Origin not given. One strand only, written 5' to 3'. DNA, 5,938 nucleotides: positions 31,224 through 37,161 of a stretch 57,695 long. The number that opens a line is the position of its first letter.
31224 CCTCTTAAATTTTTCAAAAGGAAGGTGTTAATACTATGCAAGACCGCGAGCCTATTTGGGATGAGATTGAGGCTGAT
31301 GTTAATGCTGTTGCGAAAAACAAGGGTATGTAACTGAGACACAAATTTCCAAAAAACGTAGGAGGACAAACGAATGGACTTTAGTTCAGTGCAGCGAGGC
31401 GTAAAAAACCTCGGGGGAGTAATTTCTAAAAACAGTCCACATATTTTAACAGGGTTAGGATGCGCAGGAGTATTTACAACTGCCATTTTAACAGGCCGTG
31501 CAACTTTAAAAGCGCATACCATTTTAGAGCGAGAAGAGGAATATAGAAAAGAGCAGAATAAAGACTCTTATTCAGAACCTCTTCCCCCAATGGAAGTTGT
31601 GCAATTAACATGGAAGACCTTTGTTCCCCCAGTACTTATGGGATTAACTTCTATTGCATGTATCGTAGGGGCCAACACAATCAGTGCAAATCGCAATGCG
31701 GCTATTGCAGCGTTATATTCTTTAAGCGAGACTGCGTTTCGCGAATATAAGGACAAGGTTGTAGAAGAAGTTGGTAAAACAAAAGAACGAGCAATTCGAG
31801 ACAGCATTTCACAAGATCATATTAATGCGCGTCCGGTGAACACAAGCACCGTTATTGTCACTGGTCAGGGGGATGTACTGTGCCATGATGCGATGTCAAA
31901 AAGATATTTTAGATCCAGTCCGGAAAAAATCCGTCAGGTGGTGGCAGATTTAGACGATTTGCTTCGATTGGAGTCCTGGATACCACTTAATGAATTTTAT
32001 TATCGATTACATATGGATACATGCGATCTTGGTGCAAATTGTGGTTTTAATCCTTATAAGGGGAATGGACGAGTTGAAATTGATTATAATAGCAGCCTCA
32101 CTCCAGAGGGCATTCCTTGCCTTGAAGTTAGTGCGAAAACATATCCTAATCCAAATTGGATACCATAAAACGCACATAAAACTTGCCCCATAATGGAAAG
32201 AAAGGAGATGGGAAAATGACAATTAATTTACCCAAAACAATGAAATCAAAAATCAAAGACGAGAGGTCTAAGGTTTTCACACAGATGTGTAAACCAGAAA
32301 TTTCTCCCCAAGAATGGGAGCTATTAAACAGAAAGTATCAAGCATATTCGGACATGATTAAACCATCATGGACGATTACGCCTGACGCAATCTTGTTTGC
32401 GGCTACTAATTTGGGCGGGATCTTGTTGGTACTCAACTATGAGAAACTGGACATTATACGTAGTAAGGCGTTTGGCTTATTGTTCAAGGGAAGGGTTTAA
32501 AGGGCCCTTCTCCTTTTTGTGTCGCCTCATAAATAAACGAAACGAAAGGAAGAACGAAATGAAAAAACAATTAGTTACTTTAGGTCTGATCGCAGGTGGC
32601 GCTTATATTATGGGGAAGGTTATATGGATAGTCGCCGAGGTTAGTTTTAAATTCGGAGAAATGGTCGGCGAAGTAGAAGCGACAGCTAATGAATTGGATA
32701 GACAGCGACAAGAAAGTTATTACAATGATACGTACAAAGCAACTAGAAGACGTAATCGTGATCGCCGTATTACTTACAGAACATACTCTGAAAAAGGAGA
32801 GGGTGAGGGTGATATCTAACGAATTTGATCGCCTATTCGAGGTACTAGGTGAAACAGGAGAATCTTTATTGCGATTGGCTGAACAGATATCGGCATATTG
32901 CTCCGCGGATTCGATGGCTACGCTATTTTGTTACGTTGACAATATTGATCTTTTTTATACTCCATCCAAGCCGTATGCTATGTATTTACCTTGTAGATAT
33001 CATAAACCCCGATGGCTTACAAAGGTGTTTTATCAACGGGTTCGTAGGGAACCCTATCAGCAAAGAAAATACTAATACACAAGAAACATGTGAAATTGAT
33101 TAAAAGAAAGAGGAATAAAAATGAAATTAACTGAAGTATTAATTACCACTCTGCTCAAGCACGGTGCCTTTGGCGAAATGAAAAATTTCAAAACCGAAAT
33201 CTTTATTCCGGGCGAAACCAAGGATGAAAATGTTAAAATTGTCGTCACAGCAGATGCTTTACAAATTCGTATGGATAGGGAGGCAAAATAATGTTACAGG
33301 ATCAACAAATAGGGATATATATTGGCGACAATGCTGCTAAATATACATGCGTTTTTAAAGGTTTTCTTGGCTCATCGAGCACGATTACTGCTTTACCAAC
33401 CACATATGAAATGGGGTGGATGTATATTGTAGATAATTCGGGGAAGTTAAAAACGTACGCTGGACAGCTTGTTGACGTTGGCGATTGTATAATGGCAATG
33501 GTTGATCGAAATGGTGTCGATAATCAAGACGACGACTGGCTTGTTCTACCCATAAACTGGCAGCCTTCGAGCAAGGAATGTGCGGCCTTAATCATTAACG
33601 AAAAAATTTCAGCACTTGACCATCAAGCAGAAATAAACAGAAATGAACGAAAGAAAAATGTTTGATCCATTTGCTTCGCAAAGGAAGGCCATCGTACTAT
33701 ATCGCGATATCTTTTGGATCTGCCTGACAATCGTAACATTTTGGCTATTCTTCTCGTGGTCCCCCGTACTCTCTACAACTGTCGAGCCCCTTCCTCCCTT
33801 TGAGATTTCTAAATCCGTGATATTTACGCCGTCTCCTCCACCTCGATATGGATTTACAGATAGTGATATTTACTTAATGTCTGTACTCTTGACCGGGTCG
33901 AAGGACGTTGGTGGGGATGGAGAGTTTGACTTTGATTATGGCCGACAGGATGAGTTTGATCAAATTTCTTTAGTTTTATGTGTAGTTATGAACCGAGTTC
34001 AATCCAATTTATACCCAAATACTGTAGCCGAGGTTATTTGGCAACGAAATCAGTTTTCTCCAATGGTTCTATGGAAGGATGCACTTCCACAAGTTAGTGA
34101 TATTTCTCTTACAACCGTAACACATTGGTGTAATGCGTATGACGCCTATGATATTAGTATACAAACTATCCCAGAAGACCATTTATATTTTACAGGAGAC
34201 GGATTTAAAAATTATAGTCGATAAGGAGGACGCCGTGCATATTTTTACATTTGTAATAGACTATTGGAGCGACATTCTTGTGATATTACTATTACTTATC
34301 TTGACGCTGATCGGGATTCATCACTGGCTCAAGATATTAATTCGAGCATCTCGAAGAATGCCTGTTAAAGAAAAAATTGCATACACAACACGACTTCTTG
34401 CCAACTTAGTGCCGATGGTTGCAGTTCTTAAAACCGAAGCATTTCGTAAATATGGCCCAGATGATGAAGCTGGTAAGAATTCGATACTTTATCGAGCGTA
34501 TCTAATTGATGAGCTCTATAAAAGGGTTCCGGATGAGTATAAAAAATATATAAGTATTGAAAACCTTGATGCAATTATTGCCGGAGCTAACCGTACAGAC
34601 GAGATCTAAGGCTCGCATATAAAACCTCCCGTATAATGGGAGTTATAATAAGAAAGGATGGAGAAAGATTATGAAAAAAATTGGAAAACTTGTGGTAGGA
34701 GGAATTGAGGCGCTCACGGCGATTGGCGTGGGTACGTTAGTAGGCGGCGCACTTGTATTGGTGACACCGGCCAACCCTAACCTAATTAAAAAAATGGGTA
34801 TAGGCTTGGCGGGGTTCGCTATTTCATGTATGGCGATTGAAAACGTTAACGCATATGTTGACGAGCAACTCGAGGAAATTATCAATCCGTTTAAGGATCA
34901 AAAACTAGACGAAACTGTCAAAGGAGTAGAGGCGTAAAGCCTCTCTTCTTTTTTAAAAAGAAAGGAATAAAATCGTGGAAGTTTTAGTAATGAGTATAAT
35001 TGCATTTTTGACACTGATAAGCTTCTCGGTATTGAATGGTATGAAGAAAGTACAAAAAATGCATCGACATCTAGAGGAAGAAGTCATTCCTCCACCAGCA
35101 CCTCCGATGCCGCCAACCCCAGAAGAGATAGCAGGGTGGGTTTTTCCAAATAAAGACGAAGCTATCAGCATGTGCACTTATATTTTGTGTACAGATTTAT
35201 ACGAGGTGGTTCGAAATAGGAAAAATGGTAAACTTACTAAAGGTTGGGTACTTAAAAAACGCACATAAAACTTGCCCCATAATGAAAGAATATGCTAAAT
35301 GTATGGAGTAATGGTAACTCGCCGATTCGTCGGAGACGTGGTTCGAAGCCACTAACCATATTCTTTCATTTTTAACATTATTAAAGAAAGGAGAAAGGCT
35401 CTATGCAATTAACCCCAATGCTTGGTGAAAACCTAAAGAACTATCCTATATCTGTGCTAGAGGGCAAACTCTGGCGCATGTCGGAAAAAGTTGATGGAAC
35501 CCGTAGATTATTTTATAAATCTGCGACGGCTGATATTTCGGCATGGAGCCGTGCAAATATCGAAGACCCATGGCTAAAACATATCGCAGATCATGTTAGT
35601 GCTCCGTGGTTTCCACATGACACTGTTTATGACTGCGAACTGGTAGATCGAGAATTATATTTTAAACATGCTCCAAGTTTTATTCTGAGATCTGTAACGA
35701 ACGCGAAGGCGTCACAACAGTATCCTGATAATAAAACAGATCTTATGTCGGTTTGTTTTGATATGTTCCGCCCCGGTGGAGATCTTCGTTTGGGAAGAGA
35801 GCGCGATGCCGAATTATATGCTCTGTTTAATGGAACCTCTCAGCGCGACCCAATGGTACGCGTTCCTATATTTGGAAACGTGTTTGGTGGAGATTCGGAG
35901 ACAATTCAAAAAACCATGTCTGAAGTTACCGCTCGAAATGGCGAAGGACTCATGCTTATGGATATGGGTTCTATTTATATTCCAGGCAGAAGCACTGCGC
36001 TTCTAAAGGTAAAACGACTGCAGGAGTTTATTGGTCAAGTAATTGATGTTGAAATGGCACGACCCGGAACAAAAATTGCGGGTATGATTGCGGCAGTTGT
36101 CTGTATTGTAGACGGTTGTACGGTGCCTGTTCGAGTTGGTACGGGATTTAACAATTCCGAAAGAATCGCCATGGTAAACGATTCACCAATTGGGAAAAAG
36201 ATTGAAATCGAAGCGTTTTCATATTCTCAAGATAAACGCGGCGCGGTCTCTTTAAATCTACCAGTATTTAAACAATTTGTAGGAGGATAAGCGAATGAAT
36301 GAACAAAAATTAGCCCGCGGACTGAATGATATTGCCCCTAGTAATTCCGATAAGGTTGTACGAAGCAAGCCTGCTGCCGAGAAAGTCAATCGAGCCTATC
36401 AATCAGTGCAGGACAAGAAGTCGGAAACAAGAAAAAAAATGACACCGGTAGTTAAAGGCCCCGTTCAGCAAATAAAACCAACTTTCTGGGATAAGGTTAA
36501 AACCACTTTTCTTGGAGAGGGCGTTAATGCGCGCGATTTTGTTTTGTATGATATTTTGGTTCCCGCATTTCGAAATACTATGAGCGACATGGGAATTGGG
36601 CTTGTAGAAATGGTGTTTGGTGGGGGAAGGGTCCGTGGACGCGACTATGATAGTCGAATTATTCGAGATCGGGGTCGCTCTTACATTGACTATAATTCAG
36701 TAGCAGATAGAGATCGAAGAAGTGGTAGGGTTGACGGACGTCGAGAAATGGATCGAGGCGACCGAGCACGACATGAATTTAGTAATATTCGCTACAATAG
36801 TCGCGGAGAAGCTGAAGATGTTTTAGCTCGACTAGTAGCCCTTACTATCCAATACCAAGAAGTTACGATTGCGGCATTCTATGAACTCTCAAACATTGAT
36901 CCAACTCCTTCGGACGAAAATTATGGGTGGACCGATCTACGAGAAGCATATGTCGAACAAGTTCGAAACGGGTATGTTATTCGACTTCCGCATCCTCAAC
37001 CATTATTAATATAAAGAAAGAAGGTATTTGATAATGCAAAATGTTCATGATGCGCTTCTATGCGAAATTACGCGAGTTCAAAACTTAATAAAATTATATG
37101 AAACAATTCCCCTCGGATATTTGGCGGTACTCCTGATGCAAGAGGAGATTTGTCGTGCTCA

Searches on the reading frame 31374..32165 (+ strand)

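Call 55: search_protein_families(library=pfam, proteins=[window:31374-32165:+], max_evalue=0.001)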
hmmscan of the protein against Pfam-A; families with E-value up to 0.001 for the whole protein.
window:31374-32165:+ (264 aa): 1 family
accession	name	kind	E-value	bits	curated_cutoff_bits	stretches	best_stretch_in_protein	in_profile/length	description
PF19880.4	DUF6353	-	5.6e-67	226.3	25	1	17-261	2-251/253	Family of unknown function (DUF6353)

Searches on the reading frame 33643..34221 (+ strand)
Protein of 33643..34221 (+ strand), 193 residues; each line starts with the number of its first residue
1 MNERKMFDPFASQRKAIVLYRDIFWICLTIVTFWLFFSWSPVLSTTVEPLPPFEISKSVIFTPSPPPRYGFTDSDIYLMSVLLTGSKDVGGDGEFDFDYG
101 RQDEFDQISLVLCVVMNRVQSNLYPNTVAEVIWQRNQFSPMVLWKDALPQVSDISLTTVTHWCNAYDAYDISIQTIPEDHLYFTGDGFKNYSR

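Call 55: search_protein_families(library=pfam, proteins=[window:33643-34221:+], max_evalue=0.001)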
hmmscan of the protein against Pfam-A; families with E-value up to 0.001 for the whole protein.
window:33643-34221:+ (193 aa): 1 family
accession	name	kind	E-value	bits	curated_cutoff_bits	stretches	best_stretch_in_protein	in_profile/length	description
PF07486.17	Hydrolase_2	-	4.1e-09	37.4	27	1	111-149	10-48/100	Cell Wall Hydrolase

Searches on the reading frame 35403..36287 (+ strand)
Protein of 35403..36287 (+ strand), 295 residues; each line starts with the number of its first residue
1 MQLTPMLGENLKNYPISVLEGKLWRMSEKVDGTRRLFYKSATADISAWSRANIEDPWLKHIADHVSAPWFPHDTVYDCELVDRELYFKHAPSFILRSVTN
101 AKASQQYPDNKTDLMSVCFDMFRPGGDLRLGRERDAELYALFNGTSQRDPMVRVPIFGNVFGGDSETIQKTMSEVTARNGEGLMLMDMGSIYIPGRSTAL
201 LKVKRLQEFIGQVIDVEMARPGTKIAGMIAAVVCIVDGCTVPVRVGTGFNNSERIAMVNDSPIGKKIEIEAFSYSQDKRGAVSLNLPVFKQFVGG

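Call 44: search_protein_families(library=phrogs, proteins=[window:35403-36287:+], max_evalue=0.00001)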
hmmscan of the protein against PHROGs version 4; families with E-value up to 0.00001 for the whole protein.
window:35403-36287:+ (295 aa): 1 family
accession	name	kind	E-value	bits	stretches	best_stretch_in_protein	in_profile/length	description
phrog_114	-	DNA, RNA and nucleotide metabolism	3.4e-32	112.8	1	3-292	221-497/634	ATP-dependent DNA ligase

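Call 53: search_protein_families(library=pfam, proteins=[window:35403-36287:+], max_evalue=0.001)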
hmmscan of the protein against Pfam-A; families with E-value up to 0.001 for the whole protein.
window:35403-36287:+ (295 aa): 2 families
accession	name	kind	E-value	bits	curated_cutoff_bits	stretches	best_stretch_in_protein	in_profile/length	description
PF01068.26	DNA_ligase_A_M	-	8e-09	35.9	26.2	1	5-204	1-204/204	ATP dependent DNA ligase domain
PF14743.12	DNA_ligase_OB_2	-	0.00047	20.5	28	1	223-278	4-55/66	DNA ligase OB-like domain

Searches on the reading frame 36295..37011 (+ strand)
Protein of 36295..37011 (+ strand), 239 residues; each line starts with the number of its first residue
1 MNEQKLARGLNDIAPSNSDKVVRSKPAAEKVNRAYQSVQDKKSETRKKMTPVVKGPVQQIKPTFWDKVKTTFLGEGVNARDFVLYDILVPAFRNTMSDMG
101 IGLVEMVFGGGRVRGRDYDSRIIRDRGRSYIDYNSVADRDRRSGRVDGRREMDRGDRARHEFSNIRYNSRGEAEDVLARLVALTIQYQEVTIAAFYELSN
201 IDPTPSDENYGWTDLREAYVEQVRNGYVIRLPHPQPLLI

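Call 44: search_protein_families(library=phrogs, proteins=[window:36295-37011:+], max_evalue=0.00001)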
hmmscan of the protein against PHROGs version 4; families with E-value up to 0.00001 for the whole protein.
window:36295-37011:+ (239 aa): 1 family
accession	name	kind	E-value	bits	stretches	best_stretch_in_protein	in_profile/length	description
phrog_4079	-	unknown function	8.7e-42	145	1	29-237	19-213/214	-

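Call 55: search_protein_families(library=pfam, proteins=[window:36295-37011:+], max_evalue=0.001)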
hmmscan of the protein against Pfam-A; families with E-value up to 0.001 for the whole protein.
window:36295-37011:+ (239 aa): 0 families
